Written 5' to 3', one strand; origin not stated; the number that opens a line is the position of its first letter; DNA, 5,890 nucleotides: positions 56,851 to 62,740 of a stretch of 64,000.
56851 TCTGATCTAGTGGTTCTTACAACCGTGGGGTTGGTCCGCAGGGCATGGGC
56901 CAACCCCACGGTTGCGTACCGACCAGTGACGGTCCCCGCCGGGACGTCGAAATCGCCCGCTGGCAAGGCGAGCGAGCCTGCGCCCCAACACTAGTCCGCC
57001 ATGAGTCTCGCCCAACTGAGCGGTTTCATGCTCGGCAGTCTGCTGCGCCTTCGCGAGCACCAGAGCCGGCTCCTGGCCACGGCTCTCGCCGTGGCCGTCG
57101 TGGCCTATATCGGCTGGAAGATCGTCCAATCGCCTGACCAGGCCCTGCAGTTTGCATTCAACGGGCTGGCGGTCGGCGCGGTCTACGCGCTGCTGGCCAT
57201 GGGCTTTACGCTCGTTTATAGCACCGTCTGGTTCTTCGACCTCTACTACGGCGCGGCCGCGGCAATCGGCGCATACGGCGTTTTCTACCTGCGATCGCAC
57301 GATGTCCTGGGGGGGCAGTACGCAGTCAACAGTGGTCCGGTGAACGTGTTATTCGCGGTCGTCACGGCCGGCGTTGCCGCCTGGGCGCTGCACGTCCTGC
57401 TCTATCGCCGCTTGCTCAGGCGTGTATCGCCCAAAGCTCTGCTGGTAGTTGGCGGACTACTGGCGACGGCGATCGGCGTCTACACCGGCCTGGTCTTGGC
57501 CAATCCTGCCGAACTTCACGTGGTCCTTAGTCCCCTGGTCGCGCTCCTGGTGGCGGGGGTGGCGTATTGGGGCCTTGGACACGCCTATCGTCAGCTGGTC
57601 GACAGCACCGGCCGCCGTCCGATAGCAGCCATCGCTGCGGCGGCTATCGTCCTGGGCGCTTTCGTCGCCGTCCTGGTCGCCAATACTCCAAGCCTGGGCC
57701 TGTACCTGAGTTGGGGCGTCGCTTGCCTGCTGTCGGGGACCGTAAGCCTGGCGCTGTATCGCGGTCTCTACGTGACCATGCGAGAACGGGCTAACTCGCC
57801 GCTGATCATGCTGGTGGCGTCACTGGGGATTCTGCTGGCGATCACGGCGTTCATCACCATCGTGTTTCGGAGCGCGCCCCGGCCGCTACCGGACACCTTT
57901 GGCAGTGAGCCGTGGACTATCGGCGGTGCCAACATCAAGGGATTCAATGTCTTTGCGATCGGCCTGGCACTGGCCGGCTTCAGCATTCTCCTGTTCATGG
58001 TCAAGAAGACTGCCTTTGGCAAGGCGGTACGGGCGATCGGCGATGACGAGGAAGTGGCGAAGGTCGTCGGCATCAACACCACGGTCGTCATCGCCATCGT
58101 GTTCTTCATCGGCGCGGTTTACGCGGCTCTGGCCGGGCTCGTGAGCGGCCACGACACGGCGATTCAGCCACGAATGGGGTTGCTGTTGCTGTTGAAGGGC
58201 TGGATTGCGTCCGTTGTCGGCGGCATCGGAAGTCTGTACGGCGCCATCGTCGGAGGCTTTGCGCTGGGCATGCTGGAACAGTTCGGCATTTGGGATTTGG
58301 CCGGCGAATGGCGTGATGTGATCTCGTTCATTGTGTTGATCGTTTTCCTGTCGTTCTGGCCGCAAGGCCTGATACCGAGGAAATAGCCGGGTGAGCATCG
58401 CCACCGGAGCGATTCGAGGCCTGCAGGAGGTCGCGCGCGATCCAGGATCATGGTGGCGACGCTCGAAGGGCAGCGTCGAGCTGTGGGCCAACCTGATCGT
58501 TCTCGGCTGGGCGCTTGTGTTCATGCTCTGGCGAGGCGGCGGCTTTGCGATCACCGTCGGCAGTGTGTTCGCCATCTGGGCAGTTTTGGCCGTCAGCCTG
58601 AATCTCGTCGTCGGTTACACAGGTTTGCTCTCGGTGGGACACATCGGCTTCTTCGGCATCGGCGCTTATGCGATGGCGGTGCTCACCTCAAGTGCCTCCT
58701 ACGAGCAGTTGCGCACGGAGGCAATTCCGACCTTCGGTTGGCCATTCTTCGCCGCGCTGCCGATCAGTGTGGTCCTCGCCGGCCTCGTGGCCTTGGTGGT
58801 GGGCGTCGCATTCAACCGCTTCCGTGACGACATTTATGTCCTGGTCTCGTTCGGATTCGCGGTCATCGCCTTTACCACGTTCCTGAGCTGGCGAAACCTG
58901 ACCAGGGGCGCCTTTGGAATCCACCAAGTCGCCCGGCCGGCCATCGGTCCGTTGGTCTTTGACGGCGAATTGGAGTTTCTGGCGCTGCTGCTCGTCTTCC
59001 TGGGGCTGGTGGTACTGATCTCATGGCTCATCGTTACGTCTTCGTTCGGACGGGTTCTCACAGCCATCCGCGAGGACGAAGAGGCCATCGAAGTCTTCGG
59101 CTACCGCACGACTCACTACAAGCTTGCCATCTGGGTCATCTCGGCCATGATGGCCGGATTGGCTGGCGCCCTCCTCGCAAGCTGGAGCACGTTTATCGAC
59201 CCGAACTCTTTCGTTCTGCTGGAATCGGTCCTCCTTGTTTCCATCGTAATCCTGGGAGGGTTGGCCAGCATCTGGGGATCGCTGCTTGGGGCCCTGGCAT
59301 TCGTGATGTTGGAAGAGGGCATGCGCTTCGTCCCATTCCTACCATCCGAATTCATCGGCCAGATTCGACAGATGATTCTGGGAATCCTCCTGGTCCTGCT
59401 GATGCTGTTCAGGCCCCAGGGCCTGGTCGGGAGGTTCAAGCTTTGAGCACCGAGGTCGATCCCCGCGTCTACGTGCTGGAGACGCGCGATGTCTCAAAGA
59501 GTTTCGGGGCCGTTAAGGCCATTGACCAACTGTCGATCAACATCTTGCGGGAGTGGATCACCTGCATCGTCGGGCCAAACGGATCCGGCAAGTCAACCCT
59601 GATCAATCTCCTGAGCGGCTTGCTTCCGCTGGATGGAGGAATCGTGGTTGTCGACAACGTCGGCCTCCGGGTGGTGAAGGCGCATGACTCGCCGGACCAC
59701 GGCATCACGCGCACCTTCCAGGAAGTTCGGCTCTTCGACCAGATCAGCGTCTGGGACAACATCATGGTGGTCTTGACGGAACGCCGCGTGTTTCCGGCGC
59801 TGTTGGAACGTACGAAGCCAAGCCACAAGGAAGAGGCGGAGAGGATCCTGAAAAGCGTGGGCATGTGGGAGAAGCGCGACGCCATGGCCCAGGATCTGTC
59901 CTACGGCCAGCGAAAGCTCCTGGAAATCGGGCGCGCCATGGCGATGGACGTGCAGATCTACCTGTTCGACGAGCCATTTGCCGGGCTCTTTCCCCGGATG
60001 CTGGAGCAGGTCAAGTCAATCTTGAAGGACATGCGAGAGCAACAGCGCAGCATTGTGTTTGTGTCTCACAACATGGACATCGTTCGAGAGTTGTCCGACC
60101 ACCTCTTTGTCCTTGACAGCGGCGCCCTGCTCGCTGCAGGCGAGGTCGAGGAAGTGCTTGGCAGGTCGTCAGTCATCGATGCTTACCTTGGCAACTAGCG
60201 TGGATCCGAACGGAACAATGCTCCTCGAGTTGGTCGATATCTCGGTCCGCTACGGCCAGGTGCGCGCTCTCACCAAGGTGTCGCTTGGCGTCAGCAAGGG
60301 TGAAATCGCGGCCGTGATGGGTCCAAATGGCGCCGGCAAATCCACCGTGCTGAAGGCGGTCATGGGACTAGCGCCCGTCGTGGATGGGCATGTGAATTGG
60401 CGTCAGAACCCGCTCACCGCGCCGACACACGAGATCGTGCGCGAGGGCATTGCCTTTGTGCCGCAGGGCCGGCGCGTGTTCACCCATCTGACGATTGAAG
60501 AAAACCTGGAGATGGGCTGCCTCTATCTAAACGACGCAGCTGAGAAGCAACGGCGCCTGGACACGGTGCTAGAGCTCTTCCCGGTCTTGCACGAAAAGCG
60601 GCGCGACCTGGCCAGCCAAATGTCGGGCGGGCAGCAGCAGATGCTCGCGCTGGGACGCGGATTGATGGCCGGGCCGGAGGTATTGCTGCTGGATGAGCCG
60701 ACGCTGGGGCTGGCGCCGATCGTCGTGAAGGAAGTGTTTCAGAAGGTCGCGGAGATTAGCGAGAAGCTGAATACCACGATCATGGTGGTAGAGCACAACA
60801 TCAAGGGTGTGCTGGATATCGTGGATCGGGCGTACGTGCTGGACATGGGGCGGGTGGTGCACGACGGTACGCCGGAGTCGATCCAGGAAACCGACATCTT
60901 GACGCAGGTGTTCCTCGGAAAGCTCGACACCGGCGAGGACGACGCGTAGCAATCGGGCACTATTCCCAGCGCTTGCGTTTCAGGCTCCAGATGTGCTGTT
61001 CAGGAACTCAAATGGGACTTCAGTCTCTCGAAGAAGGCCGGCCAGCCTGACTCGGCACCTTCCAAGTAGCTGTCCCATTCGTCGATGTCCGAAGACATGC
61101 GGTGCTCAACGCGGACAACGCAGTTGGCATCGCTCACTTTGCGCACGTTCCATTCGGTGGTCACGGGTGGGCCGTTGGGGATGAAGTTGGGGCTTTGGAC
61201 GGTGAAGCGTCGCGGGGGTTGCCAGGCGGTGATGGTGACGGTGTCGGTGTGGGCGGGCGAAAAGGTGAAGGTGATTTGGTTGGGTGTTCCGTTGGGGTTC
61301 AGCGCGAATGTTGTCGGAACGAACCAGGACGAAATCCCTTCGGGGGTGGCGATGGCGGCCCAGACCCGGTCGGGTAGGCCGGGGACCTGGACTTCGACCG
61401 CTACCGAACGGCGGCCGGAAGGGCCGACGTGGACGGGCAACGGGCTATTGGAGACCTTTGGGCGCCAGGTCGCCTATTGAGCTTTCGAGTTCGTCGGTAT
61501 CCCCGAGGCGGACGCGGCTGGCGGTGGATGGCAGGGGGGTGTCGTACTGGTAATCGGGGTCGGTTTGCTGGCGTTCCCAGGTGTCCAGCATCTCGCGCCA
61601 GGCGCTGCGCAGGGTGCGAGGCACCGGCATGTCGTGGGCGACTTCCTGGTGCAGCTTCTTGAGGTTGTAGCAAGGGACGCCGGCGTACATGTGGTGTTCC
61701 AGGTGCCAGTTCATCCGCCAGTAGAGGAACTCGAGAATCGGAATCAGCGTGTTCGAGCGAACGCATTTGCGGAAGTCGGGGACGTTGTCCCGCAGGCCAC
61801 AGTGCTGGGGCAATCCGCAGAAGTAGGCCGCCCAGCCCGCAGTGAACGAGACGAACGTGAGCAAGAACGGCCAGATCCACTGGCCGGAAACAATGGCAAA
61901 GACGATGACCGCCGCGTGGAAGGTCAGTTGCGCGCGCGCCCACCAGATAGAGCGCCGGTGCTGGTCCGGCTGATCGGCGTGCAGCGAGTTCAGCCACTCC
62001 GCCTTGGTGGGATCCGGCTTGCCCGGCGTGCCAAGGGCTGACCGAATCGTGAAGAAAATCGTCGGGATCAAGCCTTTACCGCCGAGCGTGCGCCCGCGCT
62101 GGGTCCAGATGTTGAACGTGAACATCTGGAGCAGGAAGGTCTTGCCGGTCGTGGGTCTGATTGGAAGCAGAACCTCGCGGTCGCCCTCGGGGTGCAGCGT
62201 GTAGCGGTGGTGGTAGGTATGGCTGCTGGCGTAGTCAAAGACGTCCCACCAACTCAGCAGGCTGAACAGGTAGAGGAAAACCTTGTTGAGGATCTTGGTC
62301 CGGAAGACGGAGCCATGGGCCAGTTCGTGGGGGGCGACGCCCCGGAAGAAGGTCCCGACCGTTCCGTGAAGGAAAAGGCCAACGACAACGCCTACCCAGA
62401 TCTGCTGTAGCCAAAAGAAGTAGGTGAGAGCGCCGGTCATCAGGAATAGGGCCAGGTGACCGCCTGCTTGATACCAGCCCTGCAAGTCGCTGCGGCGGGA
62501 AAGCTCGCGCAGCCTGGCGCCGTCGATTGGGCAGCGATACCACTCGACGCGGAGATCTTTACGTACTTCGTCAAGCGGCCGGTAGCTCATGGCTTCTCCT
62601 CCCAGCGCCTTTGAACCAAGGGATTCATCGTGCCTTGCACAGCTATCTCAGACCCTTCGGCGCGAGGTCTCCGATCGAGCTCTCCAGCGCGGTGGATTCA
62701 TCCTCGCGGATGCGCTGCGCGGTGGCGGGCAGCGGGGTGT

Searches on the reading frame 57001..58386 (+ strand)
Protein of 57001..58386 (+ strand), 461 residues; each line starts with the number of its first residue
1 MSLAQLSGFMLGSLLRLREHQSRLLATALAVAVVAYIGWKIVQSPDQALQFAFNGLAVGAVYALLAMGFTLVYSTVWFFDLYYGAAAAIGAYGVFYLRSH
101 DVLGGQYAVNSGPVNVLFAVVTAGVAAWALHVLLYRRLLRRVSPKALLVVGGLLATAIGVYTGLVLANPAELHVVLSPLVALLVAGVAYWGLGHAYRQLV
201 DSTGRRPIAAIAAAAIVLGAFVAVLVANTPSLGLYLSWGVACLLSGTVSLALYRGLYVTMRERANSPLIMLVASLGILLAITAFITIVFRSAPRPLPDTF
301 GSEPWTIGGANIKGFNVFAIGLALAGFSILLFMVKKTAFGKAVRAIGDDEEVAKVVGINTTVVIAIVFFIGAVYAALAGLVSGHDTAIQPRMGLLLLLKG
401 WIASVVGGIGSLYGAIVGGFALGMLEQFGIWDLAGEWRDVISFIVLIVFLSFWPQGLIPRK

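Call 44: search_protein_families(library=pfam, max_evalue=0.000001, proteins=[window:57001-58386:+])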
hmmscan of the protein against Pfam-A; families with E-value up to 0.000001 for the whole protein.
window:57001-58386:+ (461 aa): 1 family
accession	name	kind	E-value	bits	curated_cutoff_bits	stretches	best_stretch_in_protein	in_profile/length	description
PF02653.21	BPD_transp_2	-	1.7e-32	113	26.8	1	214-450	35-269/269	Branched-chain amino acid transport system / permease component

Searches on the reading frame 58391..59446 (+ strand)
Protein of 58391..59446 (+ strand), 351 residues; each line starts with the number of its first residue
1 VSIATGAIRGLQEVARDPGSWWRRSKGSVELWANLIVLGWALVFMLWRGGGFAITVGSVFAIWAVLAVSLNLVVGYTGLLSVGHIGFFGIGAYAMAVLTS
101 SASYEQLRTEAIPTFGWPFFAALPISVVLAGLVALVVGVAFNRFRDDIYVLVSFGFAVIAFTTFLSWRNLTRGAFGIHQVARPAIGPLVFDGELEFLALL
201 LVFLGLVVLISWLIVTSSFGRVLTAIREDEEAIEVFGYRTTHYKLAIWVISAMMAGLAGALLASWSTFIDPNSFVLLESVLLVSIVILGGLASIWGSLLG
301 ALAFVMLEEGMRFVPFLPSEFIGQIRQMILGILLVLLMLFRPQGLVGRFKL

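Call 44: search_protein_families(library=pfam, max_evalue=0.000001, proteins=[window:58391-59446:+])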
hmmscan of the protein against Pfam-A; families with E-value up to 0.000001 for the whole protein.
window:58391-59446:+ (351 aa): 1 family
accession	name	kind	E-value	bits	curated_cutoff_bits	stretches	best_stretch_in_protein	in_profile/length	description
PF02653.21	BPD_transp_2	-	4.7e-41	141.1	26.8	1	58-337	7-268/269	Branched-chain amino acid transport system / permease component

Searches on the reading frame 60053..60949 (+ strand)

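Call 44: search_protein_families(library=pfam, max_evalue=0.000001, proteins=[window:60053-60949:+])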
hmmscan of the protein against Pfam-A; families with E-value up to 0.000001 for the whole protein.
window:60053-60949:+ (298 aa): 2 families
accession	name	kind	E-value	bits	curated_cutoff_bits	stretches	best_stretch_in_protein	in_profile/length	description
PF00005.33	ABC_tran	-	3.2e-33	115.7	25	1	73-217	1-136/137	ABC transporter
PF13304.12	AAA_21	-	6.5e-09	36.7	27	0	85-153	1-83/304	AAA domain, putative AbiEii toxin, Type IV TA system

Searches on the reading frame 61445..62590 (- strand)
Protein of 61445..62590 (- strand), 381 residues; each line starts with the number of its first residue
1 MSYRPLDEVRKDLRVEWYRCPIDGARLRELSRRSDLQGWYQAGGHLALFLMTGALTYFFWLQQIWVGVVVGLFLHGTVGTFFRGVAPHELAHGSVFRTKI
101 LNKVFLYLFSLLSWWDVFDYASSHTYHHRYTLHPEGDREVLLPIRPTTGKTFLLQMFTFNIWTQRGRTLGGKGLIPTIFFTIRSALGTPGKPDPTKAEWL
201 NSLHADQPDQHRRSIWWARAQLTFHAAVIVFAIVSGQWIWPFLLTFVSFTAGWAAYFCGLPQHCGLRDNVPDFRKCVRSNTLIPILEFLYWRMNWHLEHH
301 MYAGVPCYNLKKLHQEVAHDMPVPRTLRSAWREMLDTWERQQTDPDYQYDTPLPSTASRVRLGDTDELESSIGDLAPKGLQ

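Call 44: search_protein_families(library=pfam, max_evalue=0.000001, proteins=[window:61445-62590:-])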
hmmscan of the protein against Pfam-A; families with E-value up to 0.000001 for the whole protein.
window:61445-62590:- (381 aa): 1 family
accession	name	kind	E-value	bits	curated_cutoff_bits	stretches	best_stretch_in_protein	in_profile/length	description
PF00487.30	FA_desaturase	-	4e-23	82.9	29.7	1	65-322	3-243/253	Fatty acid desaturase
